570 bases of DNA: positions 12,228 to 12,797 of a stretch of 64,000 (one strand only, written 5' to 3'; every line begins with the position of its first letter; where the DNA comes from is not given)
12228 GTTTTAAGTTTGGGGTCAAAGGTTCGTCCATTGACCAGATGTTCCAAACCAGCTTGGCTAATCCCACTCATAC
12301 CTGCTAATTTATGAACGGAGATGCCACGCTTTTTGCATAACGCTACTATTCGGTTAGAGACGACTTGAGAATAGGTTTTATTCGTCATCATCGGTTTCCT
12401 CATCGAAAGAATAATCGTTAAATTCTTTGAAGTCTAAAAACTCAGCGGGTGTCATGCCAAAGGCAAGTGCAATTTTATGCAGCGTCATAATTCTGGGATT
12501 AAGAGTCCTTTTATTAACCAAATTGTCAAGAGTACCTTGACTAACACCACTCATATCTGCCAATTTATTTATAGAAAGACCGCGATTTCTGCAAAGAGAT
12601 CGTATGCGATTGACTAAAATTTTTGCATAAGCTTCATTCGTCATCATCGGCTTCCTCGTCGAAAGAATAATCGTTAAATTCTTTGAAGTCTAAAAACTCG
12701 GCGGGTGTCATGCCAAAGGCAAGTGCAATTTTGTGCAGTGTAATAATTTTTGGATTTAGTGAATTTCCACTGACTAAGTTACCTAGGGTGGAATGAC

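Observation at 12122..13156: Four head-to-tail XRE-HTH paralogues chained by a dual-coding 14-nt stop/start overlap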

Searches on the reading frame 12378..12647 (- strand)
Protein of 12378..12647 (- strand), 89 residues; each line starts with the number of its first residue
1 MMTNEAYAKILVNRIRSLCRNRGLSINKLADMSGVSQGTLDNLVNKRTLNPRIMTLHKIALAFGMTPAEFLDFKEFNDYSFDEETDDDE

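Call 4: search_protein_families(library=pfam, proteins=[window:12378-12647:-], max_evalue=0.01)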
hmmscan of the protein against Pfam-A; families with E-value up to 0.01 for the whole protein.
window:12378-12647:- (89 aa): 5 families
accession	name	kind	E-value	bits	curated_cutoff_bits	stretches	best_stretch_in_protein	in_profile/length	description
PF13443.12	HTH_26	-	1.8e-11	44.6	22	1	14-74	1-61/63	Cro/C1-type HTH DNA-binding domain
PF01381.28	HTH_3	-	6.2e-09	36.2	23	1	15-70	1-55/55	Helix-turn-helix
PF12844.13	HTH_19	-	4.2e-08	33.4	30.2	1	13-71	2-59/64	Helix-turn-helix domain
PF13560.12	HTH_31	-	3.1e-06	27.9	27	1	11-69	2-60/64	Helix-turn-helix domain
PF13412.12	HTH_24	-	0.0025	17.8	21.9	0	16-40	10-34/48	Winged helix-turn-helix DNA-binding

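Call 7: find_related_loci(query=window:12378-12647:-, collection=genome_contigs, flank=6000)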
Query window:12378-12647:- (89 aa) in genome_contigs; peptide patterns used: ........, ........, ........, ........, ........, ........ (x = any residue, [..] = any of these).
210 stretches matched a pattern; 7 encode a relative of the query (tblastn E <= 1e-3); 7 distinct loci.
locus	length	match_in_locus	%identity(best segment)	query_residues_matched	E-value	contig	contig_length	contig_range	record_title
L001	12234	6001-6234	67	7-84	6e-32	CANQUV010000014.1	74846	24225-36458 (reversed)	MAG: uncultured Clostridia bacterium isolate Lapin-030__bin60 genome assembly, contig: Lapin-030__NODE_490_length_74846_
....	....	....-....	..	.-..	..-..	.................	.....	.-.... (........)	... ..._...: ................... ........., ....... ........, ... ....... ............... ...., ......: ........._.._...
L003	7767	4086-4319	47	4-81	9e-21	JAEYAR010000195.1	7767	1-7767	MAG: Bacillota bacterium isolate OH_HDB_30 k127_1214740, whole genome shotgun sequence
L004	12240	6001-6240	33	1-84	3e-10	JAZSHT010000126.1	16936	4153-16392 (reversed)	MAG: Eubacteriales bacterium isolate T1900044574_TS20190040.MAGScoT_cleanbin_000048 SGB_476_k141_1757975, whole genome s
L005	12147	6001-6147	38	23-72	2e-6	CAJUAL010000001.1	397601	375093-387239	TPA_asm: uncultured Vampirovibrio sp. isolate MGBC124934 genome assembly, contig: MGBC124934.1, whole genome shotgun seq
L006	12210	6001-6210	32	7-77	8e-6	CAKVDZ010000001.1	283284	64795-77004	MAG: uncultured Candidatus Melainabacteria bacterium isolate REFINED_METABAT215_TOP10_CONTIGS_1500_ASSEMBLY_K77_MERGED__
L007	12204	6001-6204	32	4-72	2e-5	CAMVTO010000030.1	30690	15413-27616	MAG TPA_asm: uncultured Clostridia bacterium isolate SRR8387717_bin.66_metaWRAP_v1.3_MAG genome assembly, contig: ERZ142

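Call 8: find_homologous_proteins(query=window:12378-12647:-)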
Query window:12378-12647:- (89 aa): 320 proteins with E <= 0.001 among 321 candidates; the best 120 are listed.
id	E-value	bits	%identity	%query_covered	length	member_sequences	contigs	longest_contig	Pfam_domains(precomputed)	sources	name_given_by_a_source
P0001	2.7e-50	185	98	100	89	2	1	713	PF12844.14,PF01381.29,PF13443.13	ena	-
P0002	3.0e-39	150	78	99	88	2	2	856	PF01381.29,PF13443.13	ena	-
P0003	7.1e-38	146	75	99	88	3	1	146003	PF01381.29,PF13443.13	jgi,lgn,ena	jgi:transcriptional regulator with XRE-family HTH domain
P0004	1.4e-33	132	68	99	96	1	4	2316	PF01381.29,PF13443.13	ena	-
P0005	7.8e-32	126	63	99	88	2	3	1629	PF12844.14,PF01381.29,PF13443.13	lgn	-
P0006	8.2e-32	126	78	87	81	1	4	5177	PF12844.14,PF01381.29,PF13443.13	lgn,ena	-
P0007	9.0e-32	126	74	90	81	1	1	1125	PF12844.14,PF01381.29,PF13443.13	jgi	-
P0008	2.5e-31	125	69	93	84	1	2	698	PF12844.14,PF01381.29,PF13560.13,PF13443.13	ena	-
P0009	6.6e-31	123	69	93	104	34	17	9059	PF12844.14,PF01381.29,PF13443.13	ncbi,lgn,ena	-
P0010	1.6e-30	122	71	92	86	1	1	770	PF12844.14,PF01381.29,PF13560.13,PF13443.13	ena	-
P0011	1.8e-30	122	67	93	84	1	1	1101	PF12844.14,PF01381.29,PF13560.13,PF13443.13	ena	-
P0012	1.8e-30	122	71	92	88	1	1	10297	PF12844.14,PF01381.29,PF13560.13,PF13443.13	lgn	-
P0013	2.2e-30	122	67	93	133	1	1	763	PF12844.14,PF01381.29,PF13443.13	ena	-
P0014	2.3e-30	122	70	92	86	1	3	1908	PF12844.14,PF01381.29,PF13560.13,PF13443.13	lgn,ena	-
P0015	2.5e-30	122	70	92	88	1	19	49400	PF12844.14,PF01381.29,PF13560.13,PF13443.13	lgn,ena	-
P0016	3.2e-30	121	70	92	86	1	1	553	PF12844.14,PF01381.29,PF13560.13,PF13443.13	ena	-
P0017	4.6e-30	121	70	92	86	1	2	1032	PF12844.14,PF01381.29,PF13560.13,PF13443.13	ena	-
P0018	6.8e-30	120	68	92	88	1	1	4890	PF12844.14,PF01381.29,PF13560.13,PF13443.13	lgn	-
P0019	8.7e-30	120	68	92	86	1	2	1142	PF12844.14,PF01381.29,PF13560.13,PF13443.13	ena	-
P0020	9.0e-30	120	68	92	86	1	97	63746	PF12844.14,PF01381.29,PF13560.13,PF13443.13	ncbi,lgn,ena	-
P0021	1.1e-29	120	69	91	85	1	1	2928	PF01381.29,PF13443.13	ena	-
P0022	1.2e-29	119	68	92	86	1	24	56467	PF12844.14,PF01381.29,PF13560.13,PF13443.13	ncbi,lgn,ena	-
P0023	1.7e-29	119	68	94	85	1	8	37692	PF12844.14,PF01381.29,PF13560.13,PF13443.13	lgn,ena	-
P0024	1.9e-29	119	66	92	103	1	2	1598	PF12844.14,PF01381.29,PF13443.13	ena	-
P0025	2.0e-29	119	66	97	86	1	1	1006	PF01381.29,PF13443.13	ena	-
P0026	2.1e-29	119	63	99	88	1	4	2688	PF12844.14,PF01381.29,PF13443.13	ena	-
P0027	3.3e-29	118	67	92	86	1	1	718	PF12844.14,PF01381.29,PF13560.13,PF13443.13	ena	-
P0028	3.4e-29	118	67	92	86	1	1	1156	PF12844.14,PF01381.29,PF13443.13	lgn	-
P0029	5.3e-29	117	69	91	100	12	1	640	PF01381.29,PF13443.13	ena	-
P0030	5.6e-29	117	69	88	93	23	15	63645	PF12844.14,PF01381.29,PF13443.13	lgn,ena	-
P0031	6.6e-29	117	64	97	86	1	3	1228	PF01381.29,PF13443.13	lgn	-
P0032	6.7e-29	117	70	92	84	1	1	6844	PF12844.14,PF01381.29,PF13443.13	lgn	-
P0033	7.3e-29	117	67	91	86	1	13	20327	PF12844.14,PF01381.29,PF13560.13,PF13443.13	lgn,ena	-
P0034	7.4e-29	117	70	90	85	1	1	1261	PF01381.29,PF13560.13,PF13443.13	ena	-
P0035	7.5e-29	117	69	87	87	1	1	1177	PF12844.14,PF01381.29,PF13443.13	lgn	-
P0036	8.1e-29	117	67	97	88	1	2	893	PF12844.14,PF01381.29,PF13443.13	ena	-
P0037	8.8e-29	117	70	92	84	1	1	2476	PF12844.14,PF01381.29,PF13443.13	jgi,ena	-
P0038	9.1e-29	117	72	88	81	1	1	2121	PF01381.29,PF13443.13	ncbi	-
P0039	9.2e-29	117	72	88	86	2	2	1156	PF12844.14,PF01381.29,PF13560.13,PF13443.13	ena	-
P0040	9.9e-29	116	65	94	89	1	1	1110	PF01381.29,PF13443.13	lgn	-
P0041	1.0e-28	116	71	90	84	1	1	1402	PF01381.29,PF13560.13,PF13443.13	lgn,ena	-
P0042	1.0e-28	116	67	91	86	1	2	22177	PF12844.14,PF01381.29,PF13560.13,PF13443.13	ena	-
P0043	1.2e-28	116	70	92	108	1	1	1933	PF12844.14,PF01381.29,PF13443.13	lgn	-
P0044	1.2e-28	116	67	92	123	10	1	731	PF12844.14,PF01381.29,PF13443.13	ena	-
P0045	1.8e-28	116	64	91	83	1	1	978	PF01381.29,PF13443.13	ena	-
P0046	1.8e-28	116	64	91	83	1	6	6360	PF01381.29,PF13443.13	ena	-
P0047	2.2e-28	115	66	90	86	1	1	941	PF12844.14,PF01381.29,PF13560.13,PF13443.13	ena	-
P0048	2.3e-28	115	68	88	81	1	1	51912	PF01381.29,PF13443.13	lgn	-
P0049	2.5e-28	115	71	88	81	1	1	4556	PF01381.29,PF13443.13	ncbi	-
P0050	2.5e-28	115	69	90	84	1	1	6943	PF01381.29,PF13443.13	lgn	-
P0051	2.7e-28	115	67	91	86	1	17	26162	PF12844.14,PF01381.29,PF13560.13,PF13443.13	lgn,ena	-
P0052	3.1e-28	115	66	98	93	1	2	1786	PF01381.29,PF13443.13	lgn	-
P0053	3.6e-28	115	65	92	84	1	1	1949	PF01381.29,PF13443.13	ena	-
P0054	3.7e-28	115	67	91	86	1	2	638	PF12844.14,PF01381.29,PF13443.13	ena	-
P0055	3.8e-28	115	67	91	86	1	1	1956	PF01381.29,PF13443.13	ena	-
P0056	3.8e-28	115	67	91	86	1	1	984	PF12844.14,PF01381.29,PF13560.13,PF13443.13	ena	-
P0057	3.9e-28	115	63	88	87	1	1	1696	PF12844.14,PF01381.29,PF13443.13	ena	-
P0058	4.4e-28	114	65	91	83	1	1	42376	PF12844.14,PF01381.29,PF13443.13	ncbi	-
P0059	4.4e-28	114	67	91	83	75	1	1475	PF12844.14,PF01381.29,PF13443.13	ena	-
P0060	4.4e-28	114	71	84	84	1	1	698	PF01381.29,PF13443.13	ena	-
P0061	4.7e-28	114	71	84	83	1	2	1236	PF01381.29,PF13443.13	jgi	jgi:transcriptional regulator with XRE-family HTH domain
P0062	4.7e-28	114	71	84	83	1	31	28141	PF01381.29,PF13443.13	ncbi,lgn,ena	-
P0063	5.0e-28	114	65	92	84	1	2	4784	PF01381.29,PF13443.13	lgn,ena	-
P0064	5.3e-28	114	67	91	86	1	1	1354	PF01381.29,PF13443.13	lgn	-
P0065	5.5e-28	114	66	90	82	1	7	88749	PF01381.29,PF13443.13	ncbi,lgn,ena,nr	ncbi:MAG: helix-turn-helix transcriptional regulator [Oscillospiraceae bacterium]|nr:helix-turn-heli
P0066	5.7e-28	114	68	80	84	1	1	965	PF01381.29,PF13443.13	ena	-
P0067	7.4e-28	114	67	91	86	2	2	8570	PF01381.29,PF13443.13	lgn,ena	-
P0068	8.0e-28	114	68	80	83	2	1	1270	PF01381.29,PF13443.13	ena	-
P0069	8.5e-28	113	69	90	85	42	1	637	PF01381.29,PF13443.13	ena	-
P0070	9.2e-28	113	65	91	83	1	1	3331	PF12844.14,PF01381.29,PF13443.13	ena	-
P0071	9.3e-28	113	69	88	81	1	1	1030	PF01381.29,PF13443.13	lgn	-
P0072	9.6e-28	113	68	87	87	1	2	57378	PF12844.14,PF01381.29,PF13560.13,PF13443.13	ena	-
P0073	1.0e-27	113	70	93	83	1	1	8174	PF12844.14,PF01381.29,PF13443.13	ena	-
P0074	1.0e-27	113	71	87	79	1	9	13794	PF01381.29,PF13560.13,PF13443.13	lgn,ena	-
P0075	1.1e-27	113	65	93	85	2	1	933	PF12844.14,PF01381.29,PF13443.13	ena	-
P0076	1.2e-27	113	63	91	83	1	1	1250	PF01381.29,PF13443.13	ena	-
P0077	1.2e-27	113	67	91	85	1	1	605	PF01381.29,PF13443.13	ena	-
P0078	1.2e-27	113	68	87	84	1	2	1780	PF12844.14,PF01381.29,PF13560.13,PF13443.13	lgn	-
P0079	1.3e-27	113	69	84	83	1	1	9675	PF01381.29,PF13443.13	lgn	-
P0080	1.4e-27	113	65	92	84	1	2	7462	PF12844.14,PF01381.29,PF13443.13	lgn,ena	-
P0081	1.4e-27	113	70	93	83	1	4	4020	PF01381.29,PF13443.13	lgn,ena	-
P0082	1.4e-27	113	70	93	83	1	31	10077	PF12844.14,PF01381.29,PF13443.13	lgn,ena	-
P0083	1.4e-27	113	65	91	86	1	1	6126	PF12844.14,PF01381.29,PF13560.13,PF13443.13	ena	-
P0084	1.4e-27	113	63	93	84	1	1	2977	PF01381.29,PF13443.13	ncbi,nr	ncbi:MAG: helix-turn-helix transcriptional regulator [Oscillospiraceae bacterium]|nr:helix-turn-heli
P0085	1.5e-27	113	71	87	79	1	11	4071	PF01381.29,PF13560.13,PF13443.13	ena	-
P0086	1.5e-27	113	71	87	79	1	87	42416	PF01381.29,PF13560.13,PF13443.13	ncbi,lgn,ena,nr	ncbi:MAG: helix-turn-helix transcriptional regulator [Oscillospiraceae bacterium]|nr:helix-turn-heli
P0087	1.5e-27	113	65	92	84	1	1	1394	PF01381.29,PF13443.13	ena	-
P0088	1.5e-27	113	69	90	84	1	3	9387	PF01381.29,PF13443.13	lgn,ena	-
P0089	1.6e-27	113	64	91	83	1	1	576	PF01381.29,PF13443.13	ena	-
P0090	1.7e-27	113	66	89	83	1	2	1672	PF12844.14,PF01381.29,PF13443.13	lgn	-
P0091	1.8e-27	112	69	84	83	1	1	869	PF01381.29,PF13443.13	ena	-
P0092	1.8e-27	112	65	91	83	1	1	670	PF01381.29,PF13443.13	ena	-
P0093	1.9e-27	112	69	93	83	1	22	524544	PF12844.14,PF01381.29,PF13443.13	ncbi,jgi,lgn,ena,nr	ncbi:MAG: helix-turn-helix transcriptional regulator [Ruminococcaceae bacterium]|nr:helix-turn-helix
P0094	2.0e-27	112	65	92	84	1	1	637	PF01381.29,PF13443.13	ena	-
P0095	2.0e-27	112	71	87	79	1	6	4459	PF01381.29,PF13560.13,PF13443.13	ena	-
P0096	2.4e-27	112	68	94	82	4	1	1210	PF01381.29,PF13443.13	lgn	-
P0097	2.5e-27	112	63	92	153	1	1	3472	PF01381.29,PF13443.13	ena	-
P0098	2.8e-27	112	70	87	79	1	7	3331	PF01381.29,PF13443.13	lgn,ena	-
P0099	2.9e-27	112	67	91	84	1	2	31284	PF01381.29,PF13443.13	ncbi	-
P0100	2.9e-27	112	65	91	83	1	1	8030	PF01381.29,PF13443.13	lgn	-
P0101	3.0e-27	112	67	91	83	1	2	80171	PF01381.29,PF13443.13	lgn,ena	-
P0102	3.0e-27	112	67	91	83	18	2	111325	PF12844.14,PF01381.29,PF13443.13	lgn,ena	-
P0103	3.0e-27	112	67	91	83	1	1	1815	PF12844.14,PF01381.29,PF13443.13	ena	-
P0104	3.1e-27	112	69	93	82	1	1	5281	PF01381.29,PF13443.13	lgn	-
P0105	3.3e-27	112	71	87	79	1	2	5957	PF01381.29,PF13560.13,PF13443.13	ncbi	-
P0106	3.3e-27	112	65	91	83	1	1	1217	PF01381.29,PF13443.13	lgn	-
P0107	3.3e-27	112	65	91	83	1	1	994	PF01381.29,PF13443.13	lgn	-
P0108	3.3e-27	112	65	91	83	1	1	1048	PF01381.29,PF13443.13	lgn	-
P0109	3.3e-27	112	66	87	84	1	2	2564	PF12844.14,PF01381.29,PF13560.13,PF13443.13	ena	-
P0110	3.4e-27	112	67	85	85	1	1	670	PF01381.29,PF13443.13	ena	-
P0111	3.4e-27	112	65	91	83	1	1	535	PF01381.29,PF13443.13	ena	-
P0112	3.9e-27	111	66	92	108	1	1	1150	PF01381.29,PF13443.13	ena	-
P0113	3.9e-27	111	64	91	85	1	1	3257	PF12844.14,PF01381.29,PF13443.13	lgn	-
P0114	4.2e-27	111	65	91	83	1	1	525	PF12844.14,PF01381.29,PF13443.13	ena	-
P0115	4.2e-27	111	63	92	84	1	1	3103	PF01381.29,PF13443.13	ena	-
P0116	4.3e-27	111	66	92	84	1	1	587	PF01381.29,PF13443.13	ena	-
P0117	4.3e-27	111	65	91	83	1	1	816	PF12844.14,PF01381.29,PF13443.13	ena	-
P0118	4.3e-27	111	68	87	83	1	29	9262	PF01381.29,PF13443.13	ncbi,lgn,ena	-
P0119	4.4e-27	111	63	91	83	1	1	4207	PF01381.29,PF13443.13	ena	-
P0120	4.7e-27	111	62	91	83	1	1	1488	PF01381.29,PF13443.13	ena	-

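Call 11: find_encoding_contigs(protein=P0003, flank=8000, max_places=6)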
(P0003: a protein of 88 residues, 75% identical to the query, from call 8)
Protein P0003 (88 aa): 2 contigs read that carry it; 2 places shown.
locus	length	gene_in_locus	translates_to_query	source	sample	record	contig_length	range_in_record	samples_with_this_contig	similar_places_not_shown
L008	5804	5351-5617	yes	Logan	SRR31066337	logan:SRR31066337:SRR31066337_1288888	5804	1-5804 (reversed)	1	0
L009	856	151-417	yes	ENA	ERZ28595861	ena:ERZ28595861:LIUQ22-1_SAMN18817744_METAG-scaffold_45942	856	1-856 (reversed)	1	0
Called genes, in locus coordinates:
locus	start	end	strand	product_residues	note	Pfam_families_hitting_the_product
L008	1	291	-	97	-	?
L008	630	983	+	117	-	PF03780:Asp23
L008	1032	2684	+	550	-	PF02734:Dak2, PF21645:FakA-like_M, PF13684:FakA-like_C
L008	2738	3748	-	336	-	PF08486:SpoIID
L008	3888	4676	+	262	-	PF17178:MASE5 (faint)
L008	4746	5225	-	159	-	PF08281:Sigma70_r4_2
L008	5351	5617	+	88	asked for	PF01381:HTH_3 (weak), PF13443:HTH_26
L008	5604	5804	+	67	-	?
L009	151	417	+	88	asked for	PF01381:HTH_3 (weak), PF13443:HTH_26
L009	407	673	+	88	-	PF13443:HTH_26, PF01381:HTH_3 (weak)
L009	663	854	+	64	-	?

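Call 17: search_protein_families(library=ncbifam, proteins=[window:12378-12647:-], max_evalue=0.01)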
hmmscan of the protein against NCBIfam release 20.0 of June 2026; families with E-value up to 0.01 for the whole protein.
window:12378-12647:- (89 aa): 4 families
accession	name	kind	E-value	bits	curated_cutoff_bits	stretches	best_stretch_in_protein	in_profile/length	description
NF006015.0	PRK08154.1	subfamily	7e-06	25.4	204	1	5-72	25-91/314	anaerobic benzoate catabolism transcriptional regulator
NF046032.1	TransRegSlrRBacil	equivalog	1.5e-05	25.2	250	1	15-74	6-65/149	HTH-type transcriptional regulator SlrR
NF010465.0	PRK13890.1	equivalog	0.00014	21.9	96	1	7-78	2-72/121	conjugal transfer protein TrbA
NF007408.0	PRK09943.1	equivalog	0.0002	21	211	1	12-76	9-72/185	HTH-type transcriptional regulator PuuR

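Call 18: search_solved_structures(query=window:12378-12647:-, max_evalue=0.01, show_alignments=3)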
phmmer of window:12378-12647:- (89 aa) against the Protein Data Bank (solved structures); distinct sequences matched with E-value up to 0.01: 12.
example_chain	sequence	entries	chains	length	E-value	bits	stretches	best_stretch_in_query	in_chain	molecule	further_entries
3b7h_A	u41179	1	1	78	2.3e-07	34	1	13-78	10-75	Prophage Lp1 protein 11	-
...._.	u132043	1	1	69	1.6e-06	31.4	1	11-72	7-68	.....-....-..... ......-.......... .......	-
1b0n_A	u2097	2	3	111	3.4e-05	27.1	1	13-81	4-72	PROTEIN (SINR PROTEIN) | HTH-TYPE TRANSCRIPTIONAL REGULATOR SINR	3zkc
6jq1_A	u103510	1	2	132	6e-05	26.3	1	11-78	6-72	Transcriptional regulator, XRE family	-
1y9q_A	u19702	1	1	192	0.00024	24.4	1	3-64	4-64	transcriptional regulator, HTH_3 family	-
6rnx_A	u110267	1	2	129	0.00035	23.9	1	12-79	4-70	HTH-type transcriptional regulator DdrOC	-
6rmq_A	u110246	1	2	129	0.00037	23.8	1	12-80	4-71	HTH-type transcriptional regulator DdrOC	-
3qq6_A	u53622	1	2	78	0.00039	23.7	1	10-74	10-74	HTH-type transcriptional regulator sinR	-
5tn0_A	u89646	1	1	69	0.00054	23.3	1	13-74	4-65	HTH-type transcriptional regulator SinR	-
6rnz_A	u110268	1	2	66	0.0015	21.9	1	12-72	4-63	HTH-type transcriptional regulator DdrOC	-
8q86_A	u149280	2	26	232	0.0027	21.1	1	12-85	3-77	Helix-turn-helix XRE family protein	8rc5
8qe9_2A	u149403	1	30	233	0.0032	20.8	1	13-85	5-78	Helix-turn-helix XRE family protein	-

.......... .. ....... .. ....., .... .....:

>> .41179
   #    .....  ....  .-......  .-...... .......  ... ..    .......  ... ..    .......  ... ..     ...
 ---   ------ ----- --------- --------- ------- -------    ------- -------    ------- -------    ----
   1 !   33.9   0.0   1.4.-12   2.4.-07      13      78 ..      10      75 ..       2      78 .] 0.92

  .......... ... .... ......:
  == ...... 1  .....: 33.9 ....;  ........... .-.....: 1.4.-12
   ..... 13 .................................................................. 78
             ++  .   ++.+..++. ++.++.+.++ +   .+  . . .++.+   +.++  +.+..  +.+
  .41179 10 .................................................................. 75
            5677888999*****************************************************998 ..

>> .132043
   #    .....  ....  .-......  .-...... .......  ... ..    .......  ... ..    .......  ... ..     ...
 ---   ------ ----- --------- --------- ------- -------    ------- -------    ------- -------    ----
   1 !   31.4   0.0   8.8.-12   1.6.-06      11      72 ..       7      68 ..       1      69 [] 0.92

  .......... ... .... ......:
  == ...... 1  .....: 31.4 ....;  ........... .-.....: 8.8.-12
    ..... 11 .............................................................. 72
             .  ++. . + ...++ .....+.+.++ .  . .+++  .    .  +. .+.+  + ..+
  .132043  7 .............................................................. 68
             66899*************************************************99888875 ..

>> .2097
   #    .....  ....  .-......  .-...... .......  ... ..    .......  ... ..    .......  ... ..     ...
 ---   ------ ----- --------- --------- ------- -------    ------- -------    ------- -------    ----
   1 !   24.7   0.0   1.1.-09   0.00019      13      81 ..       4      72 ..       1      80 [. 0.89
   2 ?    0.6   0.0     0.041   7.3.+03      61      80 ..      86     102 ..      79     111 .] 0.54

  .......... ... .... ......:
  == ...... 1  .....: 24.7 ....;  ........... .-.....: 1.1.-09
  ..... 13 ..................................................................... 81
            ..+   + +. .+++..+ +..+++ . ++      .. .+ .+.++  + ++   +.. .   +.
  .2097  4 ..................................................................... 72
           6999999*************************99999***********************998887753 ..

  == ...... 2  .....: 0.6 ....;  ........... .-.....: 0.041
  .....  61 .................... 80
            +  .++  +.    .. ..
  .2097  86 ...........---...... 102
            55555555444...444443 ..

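Call 19: search_protein_families(library=phrogs, proteins=[window:12378-12647:-], max_evalue=0.001)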
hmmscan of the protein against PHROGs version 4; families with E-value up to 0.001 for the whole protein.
window:12378-12647:- (89 aa): 16 families
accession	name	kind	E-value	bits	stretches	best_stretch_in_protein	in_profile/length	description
phrog_8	-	transcription regulation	1.4e-13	52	1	1-79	67-144/346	transcriptional regulator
phrog_3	-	transcription regulation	7.8e-11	43.4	1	5-85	83-160/430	transcriptional repressor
phrog_4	-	transcription regulation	1e-08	35.6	1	5-76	132-197/400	transcriptional repressor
phrog_2967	-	transcription regulation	2.9e-07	31.3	1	2-74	2-73/225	transcriptional regulator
phrog_5823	-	transcription regulation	6.9e-07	29.7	1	13-68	9-64/404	transcriptional regulator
phrog_7241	-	transcription regulation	1.1e-06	29.7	1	14-70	65-120/122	transcriptional regulator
phrog_2328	-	transcription regulation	1.2e-06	29.4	1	11-67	16-71/128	transcriptional repressor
phrog_4583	-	transcription regulation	5.7e-06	27.3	1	1-77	1-76/81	transcriptional repressor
phrog_1373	-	transcription regulation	3.1e-05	25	1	5-66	58-118/166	transcriptional regulator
phrog_2136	-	unknown function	4.8e-05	24.1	1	3-61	23-81/89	-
phrog_4268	-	transcription regulation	0.00017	22.7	1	7-65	32-87/96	transcriptional repressor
phrog_2439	-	transcription regulation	0.00024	21.1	1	13-72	10-68/367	transcriptional regulator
phrog_9425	-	transcription regulation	0.00037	21.2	1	24-65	21-62/72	transcriptional repressor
phrog_4779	-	transcription regulation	0.00046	21.7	1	13-54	5-46/98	transcriptional regulator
phrog_9103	-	transcription regulation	0.00047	21.2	1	9-71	7-68/78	transcriptional repressor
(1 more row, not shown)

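Call 20: search_protein_families(library=padloc, proteins=[window:12378-12647:-], max_evalue=0.001)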
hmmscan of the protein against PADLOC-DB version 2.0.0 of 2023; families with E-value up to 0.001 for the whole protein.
window:12378-12647:- (89 aa): 4 families
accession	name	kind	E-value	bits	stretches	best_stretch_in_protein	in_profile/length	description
PDLC03665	Control_protein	-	2.7e-05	22.3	1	11-75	9-73/77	control protein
PDLC04142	capH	-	3.3e-05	22.9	1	9-72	5-67/103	capH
PDLC02926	HTH_VI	-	0.00011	20.3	1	15-74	6-63/92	-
PDLC04133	mad1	-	0.00016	19.9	0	24-53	6-34/60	mads_1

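Call 23: find_encoding_contigs(protein=P0004, flank=6000, max_places=4)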
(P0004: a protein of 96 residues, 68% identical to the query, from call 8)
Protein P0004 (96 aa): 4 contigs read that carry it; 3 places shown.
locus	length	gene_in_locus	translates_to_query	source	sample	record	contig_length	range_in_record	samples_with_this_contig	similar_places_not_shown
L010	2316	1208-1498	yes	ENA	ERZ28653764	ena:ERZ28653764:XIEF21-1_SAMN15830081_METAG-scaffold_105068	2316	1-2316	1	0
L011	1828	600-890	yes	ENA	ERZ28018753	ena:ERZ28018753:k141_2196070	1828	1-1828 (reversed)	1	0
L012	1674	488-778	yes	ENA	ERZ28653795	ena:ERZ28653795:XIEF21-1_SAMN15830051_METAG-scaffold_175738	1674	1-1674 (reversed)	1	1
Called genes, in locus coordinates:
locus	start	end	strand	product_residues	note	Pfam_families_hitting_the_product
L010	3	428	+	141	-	?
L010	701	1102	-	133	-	PF08281:Sigma70_r4_2 (weak)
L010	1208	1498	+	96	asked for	PF01381:HTH_3 (weak), PF13443:HTH_26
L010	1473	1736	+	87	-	PF01381:HTH_3 (weak), PF13443:HTH_26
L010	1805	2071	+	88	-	PF13560:HTH_31, PF12844:HTH_19 (weak), PF01381:HTH_3, PF13443:HTH_26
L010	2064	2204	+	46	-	-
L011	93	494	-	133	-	PF08281:Sigma70_r4_2 (weak)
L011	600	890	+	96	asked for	PF01381:HTH_3 (weak), PF13443:HTH_26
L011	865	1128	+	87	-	PF01381:HTH_3 (weak), PF13443:HTH_26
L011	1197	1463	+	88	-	PF13560:HTH_31, PF12844:HTH_19 (weak), PF01381:HTH_3, PF13443:HTH_26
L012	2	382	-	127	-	?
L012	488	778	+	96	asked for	PF01381:HTH_3 (weak), PF13443:HTH_26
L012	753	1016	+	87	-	PF01381:HTH_3 (weak), PF13443:HTH_26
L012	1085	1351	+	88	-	PF13560:HTH_31, PF12844:HTH_19 (weak), PF01381:HTH_3, PF13443:HTH_26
